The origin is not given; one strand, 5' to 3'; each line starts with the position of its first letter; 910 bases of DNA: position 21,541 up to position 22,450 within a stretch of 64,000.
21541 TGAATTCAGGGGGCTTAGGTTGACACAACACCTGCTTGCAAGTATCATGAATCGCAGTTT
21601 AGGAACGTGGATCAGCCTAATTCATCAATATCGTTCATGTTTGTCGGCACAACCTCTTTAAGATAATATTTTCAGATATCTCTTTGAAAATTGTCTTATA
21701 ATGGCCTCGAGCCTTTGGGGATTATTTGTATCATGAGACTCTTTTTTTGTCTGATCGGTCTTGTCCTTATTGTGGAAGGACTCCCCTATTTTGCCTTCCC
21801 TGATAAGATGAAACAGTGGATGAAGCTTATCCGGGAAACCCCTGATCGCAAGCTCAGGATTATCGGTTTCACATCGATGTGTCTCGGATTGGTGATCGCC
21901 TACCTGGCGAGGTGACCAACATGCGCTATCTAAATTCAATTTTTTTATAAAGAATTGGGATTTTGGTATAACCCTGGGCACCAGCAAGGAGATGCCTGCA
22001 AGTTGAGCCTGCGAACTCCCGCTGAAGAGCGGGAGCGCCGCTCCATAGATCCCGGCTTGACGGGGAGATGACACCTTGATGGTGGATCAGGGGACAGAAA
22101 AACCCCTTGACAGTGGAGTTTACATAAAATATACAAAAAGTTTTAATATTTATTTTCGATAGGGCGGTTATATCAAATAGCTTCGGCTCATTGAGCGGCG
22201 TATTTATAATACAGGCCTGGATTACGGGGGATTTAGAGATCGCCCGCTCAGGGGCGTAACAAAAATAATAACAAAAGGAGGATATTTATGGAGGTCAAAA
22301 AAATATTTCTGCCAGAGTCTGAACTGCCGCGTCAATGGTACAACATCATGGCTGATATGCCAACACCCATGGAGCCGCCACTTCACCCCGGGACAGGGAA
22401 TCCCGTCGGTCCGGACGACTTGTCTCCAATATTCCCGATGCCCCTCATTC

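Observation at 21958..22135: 134-nt interspersed repeat family that always ends 15-16 nt upstream of a TTGACA hexamer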

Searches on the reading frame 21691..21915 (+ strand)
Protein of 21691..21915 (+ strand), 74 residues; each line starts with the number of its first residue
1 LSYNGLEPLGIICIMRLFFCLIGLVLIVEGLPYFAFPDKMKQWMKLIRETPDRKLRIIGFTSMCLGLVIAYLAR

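Call 72: search_protein_families(library=pfam, proteins=[window:21691-21915:+], max_evalue=0.001)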
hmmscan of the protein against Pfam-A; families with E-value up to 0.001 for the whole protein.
window:21691-21915:+ (74 aa): 1 family
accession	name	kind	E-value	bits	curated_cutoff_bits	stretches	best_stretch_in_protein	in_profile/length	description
PF09838.14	DUF2065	-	3e-23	82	24.3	1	18-72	1-55/56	Uncharacterized protein conserved in bacteria (DUF2065)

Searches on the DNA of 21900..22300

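Call 12: search_rna_families(source=window, start=21900, end=22300, threshold=evalue, max_evalue=10)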
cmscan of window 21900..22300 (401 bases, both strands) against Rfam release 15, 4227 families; matches with E-value up to 10: 2.
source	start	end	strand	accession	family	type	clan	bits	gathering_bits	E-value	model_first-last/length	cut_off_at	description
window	22124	22290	-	RF01859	Phe_leader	Cis-reg; leader;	-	19.1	55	0.93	1-125/125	no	Phenylalanine leader peptide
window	22256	22290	+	RF03036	osmY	Gene; sRNA;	-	10.9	46.9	8.7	1-72/72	no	osmY RNA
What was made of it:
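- On Known structured RNA family (Rfam 15): Nothing relevant appeared at E up to 10 in 21900-22300 (call 12).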
